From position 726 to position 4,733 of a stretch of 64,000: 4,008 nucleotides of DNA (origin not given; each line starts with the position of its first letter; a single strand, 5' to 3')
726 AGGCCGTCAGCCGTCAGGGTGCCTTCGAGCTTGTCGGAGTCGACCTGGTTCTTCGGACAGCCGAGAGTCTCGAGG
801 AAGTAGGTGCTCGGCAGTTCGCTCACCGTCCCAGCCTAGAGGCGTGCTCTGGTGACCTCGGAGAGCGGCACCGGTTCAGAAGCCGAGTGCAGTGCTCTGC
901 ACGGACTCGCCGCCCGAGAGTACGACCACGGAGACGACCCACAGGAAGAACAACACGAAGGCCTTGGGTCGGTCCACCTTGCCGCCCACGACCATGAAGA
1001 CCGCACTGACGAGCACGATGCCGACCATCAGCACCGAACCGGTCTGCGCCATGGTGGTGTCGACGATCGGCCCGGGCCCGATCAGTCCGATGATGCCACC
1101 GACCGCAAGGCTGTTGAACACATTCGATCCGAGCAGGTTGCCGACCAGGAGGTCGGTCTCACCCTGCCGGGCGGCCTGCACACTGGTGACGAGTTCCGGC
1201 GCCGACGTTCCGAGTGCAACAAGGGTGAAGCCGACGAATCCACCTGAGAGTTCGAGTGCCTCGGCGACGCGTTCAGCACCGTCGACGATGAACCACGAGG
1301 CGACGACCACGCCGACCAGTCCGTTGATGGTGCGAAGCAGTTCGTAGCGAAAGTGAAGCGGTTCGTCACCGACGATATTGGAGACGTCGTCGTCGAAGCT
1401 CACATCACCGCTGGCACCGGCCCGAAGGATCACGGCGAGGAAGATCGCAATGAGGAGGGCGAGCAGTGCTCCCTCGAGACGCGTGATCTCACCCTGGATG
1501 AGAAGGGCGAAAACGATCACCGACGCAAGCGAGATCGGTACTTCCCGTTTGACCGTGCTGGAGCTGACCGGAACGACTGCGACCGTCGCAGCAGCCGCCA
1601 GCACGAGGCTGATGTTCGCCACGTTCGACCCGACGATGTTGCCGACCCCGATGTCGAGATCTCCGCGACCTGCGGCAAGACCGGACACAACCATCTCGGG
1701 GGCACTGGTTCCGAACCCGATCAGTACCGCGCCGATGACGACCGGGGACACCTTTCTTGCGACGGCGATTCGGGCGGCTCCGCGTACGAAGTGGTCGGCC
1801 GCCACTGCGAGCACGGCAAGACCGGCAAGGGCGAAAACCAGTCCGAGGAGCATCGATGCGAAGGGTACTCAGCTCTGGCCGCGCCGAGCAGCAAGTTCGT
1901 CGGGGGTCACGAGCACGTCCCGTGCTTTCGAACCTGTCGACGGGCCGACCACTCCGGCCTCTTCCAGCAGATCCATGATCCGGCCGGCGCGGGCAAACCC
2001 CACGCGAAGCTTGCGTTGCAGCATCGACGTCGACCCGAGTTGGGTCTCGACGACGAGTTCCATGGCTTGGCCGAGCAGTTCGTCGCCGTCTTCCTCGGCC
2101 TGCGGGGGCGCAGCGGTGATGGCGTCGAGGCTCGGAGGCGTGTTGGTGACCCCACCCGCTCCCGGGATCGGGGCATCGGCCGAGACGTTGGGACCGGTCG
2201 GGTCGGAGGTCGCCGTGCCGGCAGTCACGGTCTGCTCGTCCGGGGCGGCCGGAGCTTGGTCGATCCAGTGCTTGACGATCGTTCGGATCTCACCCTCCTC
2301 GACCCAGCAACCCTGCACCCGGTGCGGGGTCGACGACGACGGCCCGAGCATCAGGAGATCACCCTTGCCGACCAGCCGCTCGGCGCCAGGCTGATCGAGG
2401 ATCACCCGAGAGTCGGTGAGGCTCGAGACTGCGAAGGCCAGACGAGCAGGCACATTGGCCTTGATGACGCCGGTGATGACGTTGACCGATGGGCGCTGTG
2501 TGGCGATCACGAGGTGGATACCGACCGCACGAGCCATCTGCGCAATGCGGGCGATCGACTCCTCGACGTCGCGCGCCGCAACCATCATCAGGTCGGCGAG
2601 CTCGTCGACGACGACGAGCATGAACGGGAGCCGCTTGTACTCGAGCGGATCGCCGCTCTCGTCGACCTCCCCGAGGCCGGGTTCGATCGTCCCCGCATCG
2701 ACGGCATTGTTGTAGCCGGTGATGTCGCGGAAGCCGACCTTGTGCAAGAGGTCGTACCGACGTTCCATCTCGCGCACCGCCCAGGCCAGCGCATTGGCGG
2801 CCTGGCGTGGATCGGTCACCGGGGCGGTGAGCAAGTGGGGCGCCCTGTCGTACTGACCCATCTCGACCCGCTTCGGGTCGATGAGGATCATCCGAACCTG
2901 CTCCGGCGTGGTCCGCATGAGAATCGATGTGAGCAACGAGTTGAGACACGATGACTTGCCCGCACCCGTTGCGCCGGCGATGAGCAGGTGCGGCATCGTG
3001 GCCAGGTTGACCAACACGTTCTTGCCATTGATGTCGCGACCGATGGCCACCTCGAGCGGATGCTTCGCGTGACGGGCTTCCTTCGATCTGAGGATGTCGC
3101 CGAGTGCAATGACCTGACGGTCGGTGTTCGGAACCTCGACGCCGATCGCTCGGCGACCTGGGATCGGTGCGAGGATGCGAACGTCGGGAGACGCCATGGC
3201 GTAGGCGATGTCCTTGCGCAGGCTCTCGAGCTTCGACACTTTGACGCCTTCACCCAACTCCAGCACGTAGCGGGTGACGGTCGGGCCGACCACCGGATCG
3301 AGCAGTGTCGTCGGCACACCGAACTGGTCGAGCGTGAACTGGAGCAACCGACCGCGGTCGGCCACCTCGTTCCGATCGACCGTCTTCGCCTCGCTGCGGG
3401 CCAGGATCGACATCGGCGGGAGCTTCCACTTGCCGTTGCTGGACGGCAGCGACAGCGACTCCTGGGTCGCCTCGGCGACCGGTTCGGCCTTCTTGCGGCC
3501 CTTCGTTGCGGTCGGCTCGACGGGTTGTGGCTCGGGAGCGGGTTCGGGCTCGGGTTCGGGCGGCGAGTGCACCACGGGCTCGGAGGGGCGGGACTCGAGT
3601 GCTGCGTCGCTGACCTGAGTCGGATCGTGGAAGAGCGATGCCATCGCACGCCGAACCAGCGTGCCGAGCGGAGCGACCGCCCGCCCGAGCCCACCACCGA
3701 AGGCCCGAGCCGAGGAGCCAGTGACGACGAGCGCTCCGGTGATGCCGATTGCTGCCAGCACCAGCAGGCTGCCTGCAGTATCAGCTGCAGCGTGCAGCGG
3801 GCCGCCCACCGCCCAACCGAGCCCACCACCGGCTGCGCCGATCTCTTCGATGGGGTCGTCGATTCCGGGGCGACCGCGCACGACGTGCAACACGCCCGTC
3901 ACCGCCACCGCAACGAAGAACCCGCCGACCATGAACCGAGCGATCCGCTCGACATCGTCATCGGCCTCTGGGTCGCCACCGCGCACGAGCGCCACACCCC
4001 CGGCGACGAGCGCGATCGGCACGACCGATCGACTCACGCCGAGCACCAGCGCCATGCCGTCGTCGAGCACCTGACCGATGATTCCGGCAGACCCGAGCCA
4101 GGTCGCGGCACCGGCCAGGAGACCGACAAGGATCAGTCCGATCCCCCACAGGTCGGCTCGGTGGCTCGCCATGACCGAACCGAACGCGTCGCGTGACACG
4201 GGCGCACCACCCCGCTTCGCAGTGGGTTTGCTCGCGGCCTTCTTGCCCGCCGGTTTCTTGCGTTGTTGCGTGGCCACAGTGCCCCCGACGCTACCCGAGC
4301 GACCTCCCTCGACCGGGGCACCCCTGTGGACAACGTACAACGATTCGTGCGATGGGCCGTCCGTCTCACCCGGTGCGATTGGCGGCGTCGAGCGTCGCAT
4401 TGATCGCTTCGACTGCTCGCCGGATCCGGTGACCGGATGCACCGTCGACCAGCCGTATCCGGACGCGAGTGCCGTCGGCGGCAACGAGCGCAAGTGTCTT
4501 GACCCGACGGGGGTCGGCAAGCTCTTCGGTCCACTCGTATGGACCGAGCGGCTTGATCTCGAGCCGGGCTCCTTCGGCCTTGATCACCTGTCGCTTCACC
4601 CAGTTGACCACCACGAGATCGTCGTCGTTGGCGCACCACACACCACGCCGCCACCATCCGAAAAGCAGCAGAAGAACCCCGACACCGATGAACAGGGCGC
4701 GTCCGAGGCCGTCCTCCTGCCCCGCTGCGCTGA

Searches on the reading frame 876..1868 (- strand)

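Call 9: search_protein_families(library=pfam, proteins=[window:876-1868:-], max_evalue=0.00001)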
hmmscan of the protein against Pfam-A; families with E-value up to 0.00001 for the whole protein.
window:876-1868:- (330 aa): 1 family
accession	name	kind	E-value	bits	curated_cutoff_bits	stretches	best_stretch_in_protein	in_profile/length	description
PF01699.29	Na_Ca_ex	-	5.4e-52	176.2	24.9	2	180-317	6-149/151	Sodium/calcium exchanger protein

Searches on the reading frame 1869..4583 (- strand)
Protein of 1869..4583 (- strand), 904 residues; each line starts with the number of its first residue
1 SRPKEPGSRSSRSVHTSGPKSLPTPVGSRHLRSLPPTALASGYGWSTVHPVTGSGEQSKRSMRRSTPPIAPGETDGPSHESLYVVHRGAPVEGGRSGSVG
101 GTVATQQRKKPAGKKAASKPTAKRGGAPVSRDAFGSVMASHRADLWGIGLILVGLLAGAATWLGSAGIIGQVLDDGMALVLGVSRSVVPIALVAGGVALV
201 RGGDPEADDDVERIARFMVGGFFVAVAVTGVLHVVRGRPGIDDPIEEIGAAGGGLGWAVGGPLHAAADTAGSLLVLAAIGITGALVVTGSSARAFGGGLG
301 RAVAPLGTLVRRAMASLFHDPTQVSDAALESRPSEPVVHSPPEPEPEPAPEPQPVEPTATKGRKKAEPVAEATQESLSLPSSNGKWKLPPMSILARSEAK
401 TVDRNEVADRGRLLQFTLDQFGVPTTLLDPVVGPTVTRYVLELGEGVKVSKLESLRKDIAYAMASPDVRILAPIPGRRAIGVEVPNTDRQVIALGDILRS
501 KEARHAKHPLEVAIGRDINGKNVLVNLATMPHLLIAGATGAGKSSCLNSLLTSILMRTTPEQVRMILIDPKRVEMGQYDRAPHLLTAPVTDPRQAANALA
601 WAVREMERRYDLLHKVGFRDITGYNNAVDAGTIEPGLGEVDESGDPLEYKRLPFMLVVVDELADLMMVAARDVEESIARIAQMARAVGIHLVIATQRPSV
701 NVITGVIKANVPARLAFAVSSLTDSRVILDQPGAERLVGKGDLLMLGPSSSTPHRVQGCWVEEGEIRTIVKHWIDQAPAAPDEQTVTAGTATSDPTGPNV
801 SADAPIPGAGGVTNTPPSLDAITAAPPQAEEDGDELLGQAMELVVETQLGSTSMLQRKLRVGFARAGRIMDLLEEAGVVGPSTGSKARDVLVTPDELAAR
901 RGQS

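Call 9: search_protein_families(library=pfam, proteins=[window:1869-4583:-], max_evalue=0.00001)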
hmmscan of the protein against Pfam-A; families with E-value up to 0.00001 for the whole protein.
window:1869-4583:- (904 aa): 4 families
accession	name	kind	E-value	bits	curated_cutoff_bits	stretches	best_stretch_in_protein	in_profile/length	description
PF01580.24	FtsK_SpoIIIE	-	7.9e-64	215.6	24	1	494-700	2-221/221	FtsK/SpoIIIE family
PF17854.6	FtsK_alpha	-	2.6e-25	89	22.9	1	388-486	1-101/101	FtsK alpha domain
PF09397.16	FtsK_gamma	-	2.7e-25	88.3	30.6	1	832-893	2-63/63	Ftsk gamma domain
PF13491.11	FtsK_4TM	-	3.2e-06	27.4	23.1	1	166-295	47-166/171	4TM region of DNA translocase FtsK/SpoIIIE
